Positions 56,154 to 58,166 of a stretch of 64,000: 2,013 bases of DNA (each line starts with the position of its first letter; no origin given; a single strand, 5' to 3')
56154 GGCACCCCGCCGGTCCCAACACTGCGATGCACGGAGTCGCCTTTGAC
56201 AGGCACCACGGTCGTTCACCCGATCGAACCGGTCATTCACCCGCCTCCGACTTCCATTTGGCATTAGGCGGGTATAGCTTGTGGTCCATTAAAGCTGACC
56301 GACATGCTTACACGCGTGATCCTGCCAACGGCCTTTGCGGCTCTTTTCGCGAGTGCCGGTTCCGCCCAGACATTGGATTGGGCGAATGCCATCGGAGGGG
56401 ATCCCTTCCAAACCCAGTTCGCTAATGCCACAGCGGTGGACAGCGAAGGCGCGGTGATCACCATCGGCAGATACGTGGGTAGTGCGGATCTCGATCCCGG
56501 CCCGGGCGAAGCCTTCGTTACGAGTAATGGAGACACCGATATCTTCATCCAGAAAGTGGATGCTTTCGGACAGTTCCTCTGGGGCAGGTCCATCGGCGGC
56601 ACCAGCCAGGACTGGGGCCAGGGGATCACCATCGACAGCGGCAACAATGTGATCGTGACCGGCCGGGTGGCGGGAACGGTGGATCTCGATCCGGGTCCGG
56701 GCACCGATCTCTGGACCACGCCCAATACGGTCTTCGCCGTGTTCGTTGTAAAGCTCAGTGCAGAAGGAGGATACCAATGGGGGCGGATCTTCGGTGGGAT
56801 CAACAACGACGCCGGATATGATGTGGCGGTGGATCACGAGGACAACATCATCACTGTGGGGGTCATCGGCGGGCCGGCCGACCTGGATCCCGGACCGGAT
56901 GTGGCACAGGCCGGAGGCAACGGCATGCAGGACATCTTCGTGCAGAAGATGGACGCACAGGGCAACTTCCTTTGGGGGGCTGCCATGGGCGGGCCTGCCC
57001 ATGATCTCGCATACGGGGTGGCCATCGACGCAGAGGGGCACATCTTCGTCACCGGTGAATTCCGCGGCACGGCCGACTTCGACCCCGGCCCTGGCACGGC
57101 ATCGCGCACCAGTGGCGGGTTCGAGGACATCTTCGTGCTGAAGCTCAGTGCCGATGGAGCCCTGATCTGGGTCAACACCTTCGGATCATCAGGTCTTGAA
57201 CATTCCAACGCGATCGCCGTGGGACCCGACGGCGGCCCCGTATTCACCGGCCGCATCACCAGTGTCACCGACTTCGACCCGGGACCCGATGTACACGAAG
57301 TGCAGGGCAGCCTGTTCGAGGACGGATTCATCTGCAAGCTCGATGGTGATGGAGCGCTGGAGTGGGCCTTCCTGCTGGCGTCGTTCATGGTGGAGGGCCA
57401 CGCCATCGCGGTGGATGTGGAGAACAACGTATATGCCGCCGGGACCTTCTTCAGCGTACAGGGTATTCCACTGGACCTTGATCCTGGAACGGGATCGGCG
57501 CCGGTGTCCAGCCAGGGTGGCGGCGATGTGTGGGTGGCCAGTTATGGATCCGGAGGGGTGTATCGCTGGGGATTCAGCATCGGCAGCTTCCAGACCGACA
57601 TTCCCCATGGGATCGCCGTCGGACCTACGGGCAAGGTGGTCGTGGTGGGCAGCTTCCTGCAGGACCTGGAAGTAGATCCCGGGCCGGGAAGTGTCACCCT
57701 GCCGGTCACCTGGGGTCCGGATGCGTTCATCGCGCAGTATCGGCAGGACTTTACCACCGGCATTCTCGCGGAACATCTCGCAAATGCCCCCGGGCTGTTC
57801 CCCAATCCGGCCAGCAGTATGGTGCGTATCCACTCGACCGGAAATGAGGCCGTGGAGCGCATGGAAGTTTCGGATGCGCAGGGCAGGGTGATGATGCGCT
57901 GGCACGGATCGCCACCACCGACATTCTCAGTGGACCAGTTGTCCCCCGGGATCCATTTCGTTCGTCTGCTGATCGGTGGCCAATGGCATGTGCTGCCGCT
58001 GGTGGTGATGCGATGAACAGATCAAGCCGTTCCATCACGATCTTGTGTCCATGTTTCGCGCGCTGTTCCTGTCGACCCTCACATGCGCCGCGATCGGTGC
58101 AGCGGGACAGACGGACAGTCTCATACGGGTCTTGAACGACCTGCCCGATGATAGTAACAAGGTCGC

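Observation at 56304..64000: Tandem paralogous modules: T9SS cargo gene, then TPR-sensor HisKA_2 kinase, then LytTR/REC regulator, repeated twice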

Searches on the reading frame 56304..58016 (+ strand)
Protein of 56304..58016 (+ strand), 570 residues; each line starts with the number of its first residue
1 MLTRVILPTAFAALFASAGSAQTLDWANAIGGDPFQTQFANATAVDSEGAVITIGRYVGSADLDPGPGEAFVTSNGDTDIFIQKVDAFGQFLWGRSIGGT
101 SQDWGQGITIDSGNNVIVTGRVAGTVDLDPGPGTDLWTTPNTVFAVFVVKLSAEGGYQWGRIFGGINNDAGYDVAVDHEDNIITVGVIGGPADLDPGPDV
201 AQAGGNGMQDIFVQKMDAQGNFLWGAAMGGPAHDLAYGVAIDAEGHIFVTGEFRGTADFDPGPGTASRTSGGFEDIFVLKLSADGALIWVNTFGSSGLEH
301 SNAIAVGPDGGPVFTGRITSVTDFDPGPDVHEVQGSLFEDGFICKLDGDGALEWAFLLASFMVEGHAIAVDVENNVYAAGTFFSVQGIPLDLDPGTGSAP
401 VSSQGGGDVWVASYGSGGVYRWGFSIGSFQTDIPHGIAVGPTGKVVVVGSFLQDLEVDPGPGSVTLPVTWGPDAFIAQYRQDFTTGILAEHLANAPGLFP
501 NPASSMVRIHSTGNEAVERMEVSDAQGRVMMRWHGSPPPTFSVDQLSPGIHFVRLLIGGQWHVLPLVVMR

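Call 5: search_protein_families(library=pfam, proteins=[window:56304-58016:+], max_evalue=0.01)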
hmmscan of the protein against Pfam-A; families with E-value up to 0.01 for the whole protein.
window:56304-58016:+ (570 aa): 3 families
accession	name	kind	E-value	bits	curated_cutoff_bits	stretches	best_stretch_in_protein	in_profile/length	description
PF06739.17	SBBP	-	4.3e-07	30.2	20.5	0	93-120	2-30/38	Beta-propeller repeat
PF18962.6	Por_Secre_tail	-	0.00042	21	27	1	498-557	1-64/75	Secretion system C-terminal sorting domain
PF17164.10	DUF5122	-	0.0073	17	27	0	441-452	2-13/36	Domain of unknown function (DUF5122) beta-propeller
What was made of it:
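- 56304..58016 (+): Cargo 1: SBBP beta-propeller protein with a signal peptide and a T9SS type A C-terminal sorting domain. Pfam SBBP (call 5).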

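Call 35: search_protein_families(library=ncbifam, proteins=[window:56304-58016:+], max_evalue=0.01)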
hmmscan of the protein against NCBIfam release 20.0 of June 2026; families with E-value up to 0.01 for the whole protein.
window:56304-58016:+ (570 aa): 3 families
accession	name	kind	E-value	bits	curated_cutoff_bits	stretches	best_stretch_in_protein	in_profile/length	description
NF047494.1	Lepto_SBBP_lipo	equivalog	1.8e-20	73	400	2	146-455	162-449/466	SBBP repeat beta-propeller lipoprotein, LipL53 family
TIGR04183.1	Por_Secre_tail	domain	3.1e-06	27.1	23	1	498-562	1-65/72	T9SS type A sorting domain-containing protein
TIGR02608.1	delta_60_rpt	domain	0.0003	20.6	76.5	0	266-287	20-40/55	delta-60 repeat domain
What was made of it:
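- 56304..58016 (+): TIGR04183 27.1 bits vs cut-off 23 (call 35).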
